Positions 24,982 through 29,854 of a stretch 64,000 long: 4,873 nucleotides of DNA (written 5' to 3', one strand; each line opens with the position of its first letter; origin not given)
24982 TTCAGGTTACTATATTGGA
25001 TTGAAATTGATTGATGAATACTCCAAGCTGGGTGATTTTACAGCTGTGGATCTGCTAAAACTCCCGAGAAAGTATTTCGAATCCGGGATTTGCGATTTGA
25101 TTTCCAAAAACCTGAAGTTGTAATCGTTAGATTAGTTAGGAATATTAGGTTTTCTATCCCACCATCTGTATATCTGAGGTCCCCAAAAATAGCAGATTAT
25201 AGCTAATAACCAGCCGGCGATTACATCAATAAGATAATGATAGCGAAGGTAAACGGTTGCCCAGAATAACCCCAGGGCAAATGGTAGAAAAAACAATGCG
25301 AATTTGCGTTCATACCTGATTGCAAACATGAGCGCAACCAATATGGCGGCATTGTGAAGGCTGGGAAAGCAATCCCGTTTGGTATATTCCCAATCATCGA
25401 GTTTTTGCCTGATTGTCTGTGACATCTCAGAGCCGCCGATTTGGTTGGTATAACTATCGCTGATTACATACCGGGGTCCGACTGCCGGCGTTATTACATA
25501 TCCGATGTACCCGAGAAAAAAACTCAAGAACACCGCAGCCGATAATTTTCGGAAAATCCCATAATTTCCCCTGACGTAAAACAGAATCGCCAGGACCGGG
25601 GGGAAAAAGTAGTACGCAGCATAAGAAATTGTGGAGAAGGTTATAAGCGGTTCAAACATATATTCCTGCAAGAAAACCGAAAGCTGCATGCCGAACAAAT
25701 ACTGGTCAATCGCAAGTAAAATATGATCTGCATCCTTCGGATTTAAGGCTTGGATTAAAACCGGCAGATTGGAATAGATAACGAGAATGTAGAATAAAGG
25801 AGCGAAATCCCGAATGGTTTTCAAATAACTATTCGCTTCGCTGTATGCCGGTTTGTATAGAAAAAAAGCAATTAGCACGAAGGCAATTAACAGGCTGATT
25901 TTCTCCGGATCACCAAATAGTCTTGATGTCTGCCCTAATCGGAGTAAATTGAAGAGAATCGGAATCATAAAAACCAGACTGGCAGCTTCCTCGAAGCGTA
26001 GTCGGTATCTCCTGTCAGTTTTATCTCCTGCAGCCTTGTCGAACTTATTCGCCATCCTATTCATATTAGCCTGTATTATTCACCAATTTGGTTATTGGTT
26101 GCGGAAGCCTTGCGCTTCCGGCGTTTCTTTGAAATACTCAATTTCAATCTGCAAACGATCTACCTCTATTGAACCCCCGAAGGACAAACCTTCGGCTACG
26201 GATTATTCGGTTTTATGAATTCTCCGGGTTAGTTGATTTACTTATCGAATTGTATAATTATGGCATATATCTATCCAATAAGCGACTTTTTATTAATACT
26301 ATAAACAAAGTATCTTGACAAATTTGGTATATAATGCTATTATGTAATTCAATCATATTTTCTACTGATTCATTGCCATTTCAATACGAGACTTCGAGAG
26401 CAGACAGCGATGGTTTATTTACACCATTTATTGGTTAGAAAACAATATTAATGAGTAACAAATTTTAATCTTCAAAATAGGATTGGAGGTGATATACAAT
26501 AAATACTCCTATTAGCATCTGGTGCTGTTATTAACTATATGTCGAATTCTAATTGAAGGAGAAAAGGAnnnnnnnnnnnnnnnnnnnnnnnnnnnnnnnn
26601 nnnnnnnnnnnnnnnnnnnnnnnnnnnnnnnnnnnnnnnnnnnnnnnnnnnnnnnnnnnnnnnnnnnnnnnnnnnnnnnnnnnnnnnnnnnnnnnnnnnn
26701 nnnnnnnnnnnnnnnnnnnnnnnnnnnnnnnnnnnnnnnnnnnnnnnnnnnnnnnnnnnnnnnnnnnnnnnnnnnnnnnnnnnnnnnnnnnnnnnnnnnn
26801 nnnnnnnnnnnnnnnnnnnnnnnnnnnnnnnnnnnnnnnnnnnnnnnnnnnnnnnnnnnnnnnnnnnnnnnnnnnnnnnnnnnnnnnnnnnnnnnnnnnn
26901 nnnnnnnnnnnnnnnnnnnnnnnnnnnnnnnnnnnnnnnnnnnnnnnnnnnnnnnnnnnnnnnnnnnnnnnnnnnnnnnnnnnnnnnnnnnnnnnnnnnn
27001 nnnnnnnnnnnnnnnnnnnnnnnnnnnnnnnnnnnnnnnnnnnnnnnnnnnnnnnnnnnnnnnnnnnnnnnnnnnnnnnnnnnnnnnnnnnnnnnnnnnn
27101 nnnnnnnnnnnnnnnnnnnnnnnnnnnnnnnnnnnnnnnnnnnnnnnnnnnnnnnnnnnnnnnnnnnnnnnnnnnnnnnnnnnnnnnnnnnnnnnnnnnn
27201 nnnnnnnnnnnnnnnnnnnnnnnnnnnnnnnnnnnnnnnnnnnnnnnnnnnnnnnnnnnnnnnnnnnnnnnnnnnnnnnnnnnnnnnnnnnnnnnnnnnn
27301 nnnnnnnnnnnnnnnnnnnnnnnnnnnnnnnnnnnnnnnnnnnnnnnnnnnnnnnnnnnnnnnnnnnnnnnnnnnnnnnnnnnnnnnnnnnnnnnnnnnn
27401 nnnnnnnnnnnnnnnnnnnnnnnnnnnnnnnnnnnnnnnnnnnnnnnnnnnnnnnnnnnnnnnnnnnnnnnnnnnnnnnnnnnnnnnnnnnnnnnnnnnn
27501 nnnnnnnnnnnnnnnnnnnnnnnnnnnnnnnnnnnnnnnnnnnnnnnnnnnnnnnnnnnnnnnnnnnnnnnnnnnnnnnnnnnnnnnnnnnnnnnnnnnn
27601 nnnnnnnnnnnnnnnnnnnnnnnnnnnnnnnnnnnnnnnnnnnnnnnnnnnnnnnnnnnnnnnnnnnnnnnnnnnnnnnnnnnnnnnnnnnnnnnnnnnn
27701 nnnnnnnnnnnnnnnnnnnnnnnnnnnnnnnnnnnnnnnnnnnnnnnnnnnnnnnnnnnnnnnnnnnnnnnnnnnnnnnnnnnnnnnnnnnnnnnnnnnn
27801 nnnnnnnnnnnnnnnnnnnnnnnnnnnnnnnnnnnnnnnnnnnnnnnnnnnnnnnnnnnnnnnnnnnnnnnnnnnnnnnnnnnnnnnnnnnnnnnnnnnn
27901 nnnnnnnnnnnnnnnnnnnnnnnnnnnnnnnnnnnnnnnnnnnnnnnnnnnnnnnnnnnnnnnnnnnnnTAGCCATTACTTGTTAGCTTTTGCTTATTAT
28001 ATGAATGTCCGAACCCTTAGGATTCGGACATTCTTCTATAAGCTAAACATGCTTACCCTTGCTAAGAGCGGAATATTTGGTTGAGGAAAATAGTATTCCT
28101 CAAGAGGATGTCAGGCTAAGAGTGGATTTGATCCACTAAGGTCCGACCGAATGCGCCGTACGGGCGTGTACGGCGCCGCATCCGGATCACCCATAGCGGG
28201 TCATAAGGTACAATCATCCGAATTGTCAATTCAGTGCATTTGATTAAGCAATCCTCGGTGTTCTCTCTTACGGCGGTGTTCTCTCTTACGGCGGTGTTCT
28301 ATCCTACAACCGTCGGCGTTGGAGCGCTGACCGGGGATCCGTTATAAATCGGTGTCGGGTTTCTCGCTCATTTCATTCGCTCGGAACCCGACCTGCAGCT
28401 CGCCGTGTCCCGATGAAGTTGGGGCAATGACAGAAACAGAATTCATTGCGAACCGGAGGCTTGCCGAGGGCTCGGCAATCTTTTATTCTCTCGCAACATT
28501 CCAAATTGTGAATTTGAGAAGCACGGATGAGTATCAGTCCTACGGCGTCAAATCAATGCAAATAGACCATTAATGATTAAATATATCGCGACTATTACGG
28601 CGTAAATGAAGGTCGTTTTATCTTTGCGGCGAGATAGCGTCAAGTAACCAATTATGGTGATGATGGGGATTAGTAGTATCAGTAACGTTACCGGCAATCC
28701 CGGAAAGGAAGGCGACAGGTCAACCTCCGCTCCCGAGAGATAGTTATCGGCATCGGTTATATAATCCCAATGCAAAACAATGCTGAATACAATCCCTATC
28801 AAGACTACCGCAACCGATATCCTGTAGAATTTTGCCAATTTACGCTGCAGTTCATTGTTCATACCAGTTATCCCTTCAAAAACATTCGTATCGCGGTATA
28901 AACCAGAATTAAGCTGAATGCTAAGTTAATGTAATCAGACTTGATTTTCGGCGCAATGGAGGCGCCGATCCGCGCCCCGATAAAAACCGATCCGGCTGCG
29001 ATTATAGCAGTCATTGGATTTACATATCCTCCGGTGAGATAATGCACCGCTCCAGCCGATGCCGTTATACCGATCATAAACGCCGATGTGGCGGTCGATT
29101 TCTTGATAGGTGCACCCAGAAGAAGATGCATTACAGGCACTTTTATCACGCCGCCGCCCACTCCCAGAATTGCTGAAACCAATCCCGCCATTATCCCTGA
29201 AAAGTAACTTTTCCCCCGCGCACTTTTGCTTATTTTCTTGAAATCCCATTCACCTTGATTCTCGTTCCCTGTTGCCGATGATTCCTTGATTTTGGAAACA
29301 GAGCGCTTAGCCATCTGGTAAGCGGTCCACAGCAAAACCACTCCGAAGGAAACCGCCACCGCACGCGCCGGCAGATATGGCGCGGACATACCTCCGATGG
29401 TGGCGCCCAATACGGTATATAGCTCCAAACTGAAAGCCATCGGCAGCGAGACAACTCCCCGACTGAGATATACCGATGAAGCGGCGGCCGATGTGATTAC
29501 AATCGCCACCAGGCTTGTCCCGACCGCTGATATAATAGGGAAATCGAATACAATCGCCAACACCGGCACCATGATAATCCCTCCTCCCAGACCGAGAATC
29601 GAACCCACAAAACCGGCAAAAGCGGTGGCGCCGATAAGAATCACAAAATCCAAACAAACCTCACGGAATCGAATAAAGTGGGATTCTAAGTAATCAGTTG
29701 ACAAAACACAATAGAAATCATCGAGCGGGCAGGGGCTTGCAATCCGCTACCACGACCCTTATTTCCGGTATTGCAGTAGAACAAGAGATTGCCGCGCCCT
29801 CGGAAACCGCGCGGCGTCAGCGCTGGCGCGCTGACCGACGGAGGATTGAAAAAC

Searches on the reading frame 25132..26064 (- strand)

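Call 14: search_protein_families(library=pfam, proteins=[window:25132-26064:-])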
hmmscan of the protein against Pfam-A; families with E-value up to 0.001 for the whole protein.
window:25132-26064:- (310 aa): 2 families
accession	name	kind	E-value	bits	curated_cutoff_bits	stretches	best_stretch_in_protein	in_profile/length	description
PF14378.12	PAP2_3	-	3.4e-18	66.6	27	1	139-293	27-189/190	PAP2 superfamily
PF01569.27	PAP2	-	1.7e-10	41.2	27.2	1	222-301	47-127/130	PAP2 superfamily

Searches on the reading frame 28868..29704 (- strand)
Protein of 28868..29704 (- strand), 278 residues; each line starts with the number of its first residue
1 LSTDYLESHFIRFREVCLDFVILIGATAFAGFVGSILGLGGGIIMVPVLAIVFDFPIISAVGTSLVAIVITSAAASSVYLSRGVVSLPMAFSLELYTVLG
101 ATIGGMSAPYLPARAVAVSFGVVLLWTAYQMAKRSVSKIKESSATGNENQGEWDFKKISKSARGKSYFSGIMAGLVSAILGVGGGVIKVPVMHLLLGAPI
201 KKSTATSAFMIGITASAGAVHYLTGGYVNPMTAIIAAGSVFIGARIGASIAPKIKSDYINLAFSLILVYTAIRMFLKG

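Call 33: search_protein_families(library=pfam, proteins=[window:28868-29704:-])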
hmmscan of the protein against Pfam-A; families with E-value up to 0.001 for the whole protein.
window:28868-29704:- (278 aa): 1 family
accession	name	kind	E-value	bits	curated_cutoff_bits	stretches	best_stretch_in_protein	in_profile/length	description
PF01925.25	TauE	-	4.8e-48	164.3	32.6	1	23-274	1-237/237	Sulfite exporter TauE/SafE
